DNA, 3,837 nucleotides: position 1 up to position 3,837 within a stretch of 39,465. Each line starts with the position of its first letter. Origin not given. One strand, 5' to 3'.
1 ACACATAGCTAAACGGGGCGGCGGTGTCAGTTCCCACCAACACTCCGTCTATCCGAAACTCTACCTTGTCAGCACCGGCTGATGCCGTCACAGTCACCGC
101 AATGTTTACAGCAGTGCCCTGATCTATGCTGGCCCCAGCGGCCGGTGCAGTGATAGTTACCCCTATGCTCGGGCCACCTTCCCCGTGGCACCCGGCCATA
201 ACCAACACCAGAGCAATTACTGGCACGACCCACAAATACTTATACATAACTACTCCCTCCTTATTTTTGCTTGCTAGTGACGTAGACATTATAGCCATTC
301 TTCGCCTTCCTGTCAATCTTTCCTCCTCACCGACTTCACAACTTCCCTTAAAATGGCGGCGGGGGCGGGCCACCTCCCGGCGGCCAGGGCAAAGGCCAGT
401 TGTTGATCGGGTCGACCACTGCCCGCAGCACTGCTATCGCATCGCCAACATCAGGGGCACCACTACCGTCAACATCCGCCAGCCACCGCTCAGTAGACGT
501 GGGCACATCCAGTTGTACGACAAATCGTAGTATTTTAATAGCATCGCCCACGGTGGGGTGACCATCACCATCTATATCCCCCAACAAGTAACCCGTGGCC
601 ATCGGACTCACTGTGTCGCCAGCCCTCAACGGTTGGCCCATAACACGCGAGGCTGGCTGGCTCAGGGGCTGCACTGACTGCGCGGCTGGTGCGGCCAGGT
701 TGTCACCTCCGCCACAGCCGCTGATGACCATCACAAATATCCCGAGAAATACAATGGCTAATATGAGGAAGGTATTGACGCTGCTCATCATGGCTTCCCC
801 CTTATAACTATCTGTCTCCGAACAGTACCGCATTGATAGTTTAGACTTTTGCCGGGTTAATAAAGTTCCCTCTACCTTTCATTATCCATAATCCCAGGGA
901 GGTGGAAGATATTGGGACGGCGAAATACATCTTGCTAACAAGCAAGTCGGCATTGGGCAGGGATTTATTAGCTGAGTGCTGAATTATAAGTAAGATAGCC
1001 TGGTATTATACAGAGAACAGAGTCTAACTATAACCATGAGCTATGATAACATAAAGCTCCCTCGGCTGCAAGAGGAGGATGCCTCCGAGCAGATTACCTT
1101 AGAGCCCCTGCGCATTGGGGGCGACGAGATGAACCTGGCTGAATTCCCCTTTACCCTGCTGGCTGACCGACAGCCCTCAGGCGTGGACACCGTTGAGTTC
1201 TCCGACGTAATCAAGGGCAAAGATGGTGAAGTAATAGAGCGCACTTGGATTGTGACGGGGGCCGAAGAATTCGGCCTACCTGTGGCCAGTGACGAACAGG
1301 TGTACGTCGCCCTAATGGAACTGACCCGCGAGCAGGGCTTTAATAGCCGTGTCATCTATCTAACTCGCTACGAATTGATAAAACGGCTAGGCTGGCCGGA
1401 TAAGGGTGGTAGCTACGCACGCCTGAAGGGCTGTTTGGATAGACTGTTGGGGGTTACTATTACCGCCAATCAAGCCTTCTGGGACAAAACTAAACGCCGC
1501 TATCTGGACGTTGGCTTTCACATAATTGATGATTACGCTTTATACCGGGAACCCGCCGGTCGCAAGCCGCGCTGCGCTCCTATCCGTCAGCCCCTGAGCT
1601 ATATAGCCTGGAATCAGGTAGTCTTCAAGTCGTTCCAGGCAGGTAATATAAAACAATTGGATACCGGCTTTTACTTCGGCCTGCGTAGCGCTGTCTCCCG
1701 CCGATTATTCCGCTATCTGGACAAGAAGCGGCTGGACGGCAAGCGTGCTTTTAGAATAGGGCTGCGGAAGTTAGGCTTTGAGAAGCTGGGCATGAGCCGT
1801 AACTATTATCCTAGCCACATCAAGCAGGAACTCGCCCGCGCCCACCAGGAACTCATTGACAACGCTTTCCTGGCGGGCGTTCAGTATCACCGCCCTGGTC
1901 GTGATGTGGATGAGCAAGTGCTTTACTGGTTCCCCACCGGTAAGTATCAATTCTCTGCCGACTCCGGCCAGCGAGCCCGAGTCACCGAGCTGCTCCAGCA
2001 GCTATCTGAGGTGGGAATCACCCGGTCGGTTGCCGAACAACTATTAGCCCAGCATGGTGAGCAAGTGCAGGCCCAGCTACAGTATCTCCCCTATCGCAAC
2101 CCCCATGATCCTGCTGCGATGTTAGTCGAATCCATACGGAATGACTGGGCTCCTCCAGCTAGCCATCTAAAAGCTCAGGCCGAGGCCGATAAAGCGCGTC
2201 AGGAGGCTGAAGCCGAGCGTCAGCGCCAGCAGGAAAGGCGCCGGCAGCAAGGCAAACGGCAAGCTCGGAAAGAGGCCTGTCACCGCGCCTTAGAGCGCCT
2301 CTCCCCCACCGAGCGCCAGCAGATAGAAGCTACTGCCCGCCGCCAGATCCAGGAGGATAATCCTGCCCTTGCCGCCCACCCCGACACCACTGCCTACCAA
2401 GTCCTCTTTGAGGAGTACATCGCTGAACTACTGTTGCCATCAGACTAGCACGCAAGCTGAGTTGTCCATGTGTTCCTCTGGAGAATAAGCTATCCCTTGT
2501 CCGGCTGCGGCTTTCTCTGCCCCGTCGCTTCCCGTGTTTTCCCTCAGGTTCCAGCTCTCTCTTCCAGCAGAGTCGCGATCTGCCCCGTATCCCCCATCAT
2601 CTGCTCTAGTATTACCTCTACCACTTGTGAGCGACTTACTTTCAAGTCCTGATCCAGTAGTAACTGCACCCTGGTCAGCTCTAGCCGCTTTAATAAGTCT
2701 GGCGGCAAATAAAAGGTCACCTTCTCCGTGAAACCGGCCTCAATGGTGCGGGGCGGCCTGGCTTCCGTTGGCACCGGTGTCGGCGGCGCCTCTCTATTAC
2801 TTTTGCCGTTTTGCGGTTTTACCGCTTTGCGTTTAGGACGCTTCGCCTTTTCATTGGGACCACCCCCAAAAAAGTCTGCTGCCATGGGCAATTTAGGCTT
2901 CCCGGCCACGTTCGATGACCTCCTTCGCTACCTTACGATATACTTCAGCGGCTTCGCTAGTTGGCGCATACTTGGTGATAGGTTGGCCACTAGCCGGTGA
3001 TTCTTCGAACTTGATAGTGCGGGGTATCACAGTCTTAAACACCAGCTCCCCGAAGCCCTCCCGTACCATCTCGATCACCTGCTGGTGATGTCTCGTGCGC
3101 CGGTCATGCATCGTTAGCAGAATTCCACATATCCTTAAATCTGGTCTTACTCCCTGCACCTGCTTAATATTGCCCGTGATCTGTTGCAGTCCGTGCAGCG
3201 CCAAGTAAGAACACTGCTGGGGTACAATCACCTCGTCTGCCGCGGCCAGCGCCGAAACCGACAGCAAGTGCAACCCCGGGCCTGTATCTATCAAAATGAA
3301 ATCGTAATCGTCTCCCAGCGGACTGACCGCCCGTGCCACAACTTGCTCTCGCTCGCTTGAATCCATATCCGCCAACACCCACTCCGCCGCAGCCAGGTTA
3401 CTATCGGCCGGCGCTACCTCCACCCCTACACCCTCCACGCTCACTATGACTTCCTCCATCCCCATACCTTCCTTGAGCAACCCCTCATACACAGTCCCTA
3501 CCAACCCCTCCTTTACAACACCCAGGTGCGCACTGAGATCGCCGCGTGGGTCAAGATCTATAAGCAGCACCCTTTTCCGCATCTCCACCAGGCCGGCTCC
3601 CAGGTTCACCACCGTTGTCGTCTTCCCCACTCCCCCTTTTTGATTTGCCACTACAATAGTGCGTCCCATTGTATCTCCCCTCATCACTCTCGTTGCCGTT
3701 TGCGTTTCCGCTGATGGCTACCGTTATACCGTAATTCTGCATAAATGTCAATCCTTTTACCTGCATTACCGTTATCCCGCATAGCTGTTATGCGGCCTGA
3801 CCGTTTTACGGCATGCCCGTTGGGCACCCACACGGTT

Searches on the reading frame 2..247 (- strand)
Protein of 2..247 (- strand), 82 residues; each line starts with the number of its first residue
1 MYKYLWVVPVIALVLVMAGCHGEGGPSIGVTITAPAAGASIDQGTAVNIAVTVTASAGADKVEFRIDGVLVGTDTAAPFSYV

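Call 8: search_protein_families(library=pfam, proteins=[window:2-247:-], max_evalue=1)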
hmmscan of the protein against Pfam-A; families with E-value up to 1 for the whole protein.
window:2-247:- (82 aa): 3 families
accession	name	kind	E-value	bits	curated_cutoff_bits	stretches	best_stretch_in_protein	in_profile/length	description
PF17957.7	Big_7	-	4e-14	53.4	24.1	1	30-81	3-54/70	Bacterial Ig domain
PF06832.18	BiPBP_C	-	0.0035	17.7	26.8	1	30-74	12-58/90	Penicillin-Binding Protein C-terminus Family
PF16640.11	Big_3_5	-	0.015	16.3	35.5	1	36-75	3-44/88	Bacterial Ig-like domain (group 3)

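Call 49: search_protein_families(library=ncbifam, proteins=[window:2-247:-], max_evalue=0.01)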
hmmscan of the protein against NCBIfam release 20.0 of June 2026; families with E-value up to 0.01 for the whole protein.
window:2-247:- (82 aa): 0 families

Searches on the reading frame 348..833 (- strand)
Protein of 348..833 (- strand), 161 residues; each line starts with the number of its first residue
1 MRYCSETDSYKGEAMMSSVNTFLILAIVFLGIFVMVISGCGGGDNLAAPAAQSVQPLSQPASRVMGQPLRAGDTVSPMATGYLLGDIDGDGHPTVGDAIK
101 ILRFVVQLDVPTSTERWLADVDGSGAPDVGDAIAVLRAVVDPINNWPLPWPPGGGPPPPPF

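Call 8: search_protein_families(library=pfam, proteins=[window:348-833:-], max_evalue=1)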
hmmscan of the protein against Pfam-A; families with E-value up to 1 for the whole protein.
window:348-833:- (161 aa): 2 families
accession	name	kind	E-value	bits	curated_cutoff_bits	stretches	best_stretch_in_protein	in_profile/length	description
PF13517.12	FG-GAP_3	-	0.056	14.5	26.9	0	79-93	43-57/61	FG-GAP-like repeat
PF00404.24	Dockerin_1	-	0.077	13.6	22.9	1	84-135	1-52/57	Dockerin type I domain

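Call 46: find_homologous_proteins(query=window:348-791:-)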
Query window:348-791:- (147 aa): 11 proteins with E <= 0.001 among 510 candidates.
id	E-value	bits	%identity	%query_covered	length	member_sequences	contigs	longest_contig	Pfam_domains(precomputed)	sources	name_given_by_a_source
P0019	1.1e-90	320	100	100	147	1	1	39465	-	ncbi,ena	-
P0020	2.9e-45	172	60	81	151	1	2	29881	-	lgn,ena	-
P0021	8.8e-41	158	56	84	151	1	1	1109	-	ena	-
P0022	9.8e-39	151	60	71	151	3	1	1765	-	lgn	-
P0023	1.0e-38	151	62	63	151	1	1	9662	-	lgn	-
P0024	7.1e-38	148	61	70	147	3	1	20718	-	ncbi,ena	-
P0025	2.1e-37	147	68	56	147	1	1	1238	-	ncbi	-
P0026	1.0e-36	145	51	85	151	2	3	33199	-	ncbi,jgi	-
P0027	1.9e-36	144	65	56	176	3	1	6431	-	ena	-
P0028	6.6e-35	139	60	74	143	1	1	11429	-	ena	-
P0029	9.3e-35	138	57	74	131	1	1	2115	-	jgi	-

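Call 49: search_protein_families(library=ncbifam, proteins=[window:348-791:-], max_evalue=0.01)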
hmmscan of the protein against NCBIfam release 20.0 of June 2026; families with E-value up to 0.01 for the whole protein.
window:348-791:- (147 aa): 0 families

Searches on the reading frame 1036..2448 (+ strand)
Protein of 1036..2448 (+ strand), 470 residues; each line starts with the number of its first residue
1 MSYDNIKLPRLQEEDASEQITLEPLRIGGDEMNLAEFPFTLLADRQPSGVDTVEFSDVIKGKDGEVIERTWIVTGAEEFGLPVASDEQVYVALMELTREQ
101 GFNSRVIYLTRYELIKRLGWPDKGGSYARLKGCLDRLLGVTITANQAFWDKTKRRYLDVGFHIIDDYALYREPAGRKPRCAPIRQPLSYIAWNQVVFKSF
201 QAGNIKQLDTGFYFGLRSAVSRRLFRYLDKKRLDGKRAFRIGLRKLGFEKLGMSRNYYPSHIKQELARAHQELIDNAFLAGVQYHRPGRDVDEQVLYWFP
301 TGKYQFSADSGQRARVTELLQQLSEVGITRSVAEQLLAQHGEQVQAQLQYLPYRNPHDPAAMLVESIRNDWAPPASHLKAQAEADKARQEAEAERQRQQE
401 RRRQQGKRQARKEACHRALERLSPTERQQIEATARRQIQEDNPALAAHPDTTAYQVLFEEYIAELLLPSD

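Call 8: search_protein_families(library=pfam, proteins=[window:1036-2448:+], max_evalue=1)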
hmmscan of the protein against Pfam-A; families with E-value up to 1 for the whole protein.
window:1036-2448:+ (470 aa): 4 families
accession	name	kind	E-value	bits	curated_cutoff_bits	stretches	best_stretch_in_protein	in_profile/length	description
PF10134.15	RPA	-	2.2e-11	44.2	27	1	30-252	2-202/228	Replication initiator protein A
PF07042.17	TrfA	-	0.0071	15.9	22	1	83-140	94-150/282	TrfA protein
PF14490.11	HHH_RecD2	-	0.049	14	27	1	315-354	4-43/92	ATP-dependent RecD2 DNA helicase HHH domain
PF02334.22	RTP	-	0.18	12.7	26.7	1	248-299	36-81/113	Replication terminator protein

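Call 87: search_dna_similar(query=window:1036-2448:+, collection=plasmids, mode=protein, max_rows=10)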
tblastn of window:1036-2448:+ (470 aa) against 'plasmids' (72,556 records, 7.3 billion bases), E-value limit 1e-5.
Records with a match: 97; places in all: 105; records where one place covers at least 80% of the query: 0.
Best place of each record, by identity: <60% 97.
By first word of the organism name: Deinococcus 39; Thermus 35; Rubrobacter 7; Planctomyces 3; Candidatus 2; Rhodothermus 2; Isosphaeraceae 1; Frigoriglobus 1; Singulisphaera 1; Aquisphaera 1; and 5 more.
By predicted mobility (MOB-suite, as given by PLSDB): non-mobilizable 89; mobilizable 8.
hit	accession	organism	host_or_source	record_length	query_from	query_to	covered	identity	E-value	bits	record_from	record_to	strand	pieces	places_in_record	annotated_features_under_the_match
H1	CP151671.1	Isosphaeraceae bacterium EP7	-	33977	23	371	74%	38.2%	5e-60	219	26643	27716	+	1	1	replication initiator protein A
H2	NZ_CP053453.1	Frigoriglobus tundricola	cell culture,tundra wetland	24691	28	378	75%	35.4%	3e-53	200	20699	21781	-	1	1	replication initiator protein A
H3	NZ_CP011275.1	Planctomyces sp. SH-PL62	cell culture,sugar beet rhizosphere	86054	26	374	74%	35.4%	7e-52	196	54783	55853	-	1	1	replication initiator protein A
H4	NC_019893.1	Singulisphaera acidiphila DSM 18658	sphagnum peat from the bog Obukhovskoe ...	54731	30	375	74%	35.6%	7e-57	210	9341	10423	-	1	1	replication initiator protein A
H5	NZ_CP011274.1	Planctomyces sp. SH-PL62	cell culture,sugar beet rhizosphere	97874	13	374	77%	33.8%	3e-53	200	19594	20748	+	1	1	replication initiator protein A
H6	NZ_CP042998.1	Aquisphaera giovannonii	-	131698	30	377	74%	34.2%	1e-52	198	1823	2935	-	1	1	replication initiator protein A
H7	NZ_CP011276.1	Planctomyces sp. SH-PL62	cell culture,sugar beet rhizosphere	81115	27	374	74%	33.4%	2e-40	162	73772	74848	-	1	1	replication initiator protein A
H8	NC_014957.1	Isosphaera pallida ATCC 43644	algal mat from Kah-nee-tah hot spring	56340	27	374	74%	33.4%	1e-40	163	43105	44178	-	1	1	replication initiator protein A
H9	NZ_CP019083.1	Paludisphaera borealis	-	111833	30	377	74%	32.7%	7e-52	196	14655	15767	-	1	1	replication initiator protein A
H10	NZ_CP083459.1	Deinococcus taeanensis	whole organism,coastal dune soil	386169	7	370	77%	28.6%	3e-20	102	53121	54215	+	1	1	replication initiator protein A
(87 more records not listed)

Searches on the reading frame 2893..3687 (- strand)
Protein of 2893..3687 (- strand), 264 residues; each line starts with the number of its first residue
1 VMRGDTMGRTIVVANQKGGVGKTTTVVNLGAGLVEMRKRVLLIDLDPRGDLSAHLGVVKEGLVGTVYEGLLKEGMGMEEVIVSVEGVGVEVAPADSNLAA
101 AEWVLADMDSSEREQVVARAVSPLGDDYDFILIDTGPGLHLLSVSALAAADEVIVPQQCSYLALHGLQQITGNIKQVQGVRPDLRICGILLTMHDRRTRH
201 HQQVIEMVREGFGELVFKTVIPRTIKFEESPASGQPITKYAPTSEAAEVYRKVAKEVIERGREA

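Call 9: search_protein_families(library=pfam, proteins=[window:2893-3687:-], max_evalue=0.001)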
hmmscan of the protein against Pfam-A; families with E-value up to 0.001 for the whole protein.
window:2893-3687:- (264 aa): 9 families
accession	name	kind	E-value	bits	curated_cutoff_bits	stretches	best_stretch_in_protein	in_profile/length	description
PF13614.12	AAA_31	-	1.8e-46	158.7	27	1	9-184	2-175/177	AAA domain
PF01656.29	CbiA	-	4.8e-26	91.6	25.4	1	11-237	1-125/125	CobQ/CobB/MinD/ParA nucleotide binding domain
PF00142.24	Fer4_NifH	-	1.5e-17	64.4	25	1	16-260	7-247/271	4Fe-4S iron sulfur cluster binding proteins, NifH/frxC family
PF09140.17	MipZ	-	5.6e-13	49.2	20.7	2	10-49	2-41/262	ATPase MipZ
PF10609.15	ParA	-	8.2e-11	42.2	27.1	1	9-257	4-245/246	NUBPL iron-transfer P-loop NTPase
PF06564.18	CBP_BcsQ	-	4.2e-10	40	21.3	1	11-255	4-231/234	Cellulose biosynthesis protein BcsQ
PF02374.21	ArsA_ATPase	-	7.8e-08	32.3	24.3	1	11-141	3-138/305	Anion-transporting ATPase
PF07015.17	VirC1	-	8.4e-05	22.5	24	0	11-51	4-44/231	VirC1 protein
PF00448.28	SRP54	-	0.00088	19.4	22.7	0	19-46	11-38/196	SRP54-type protein, GTPase domain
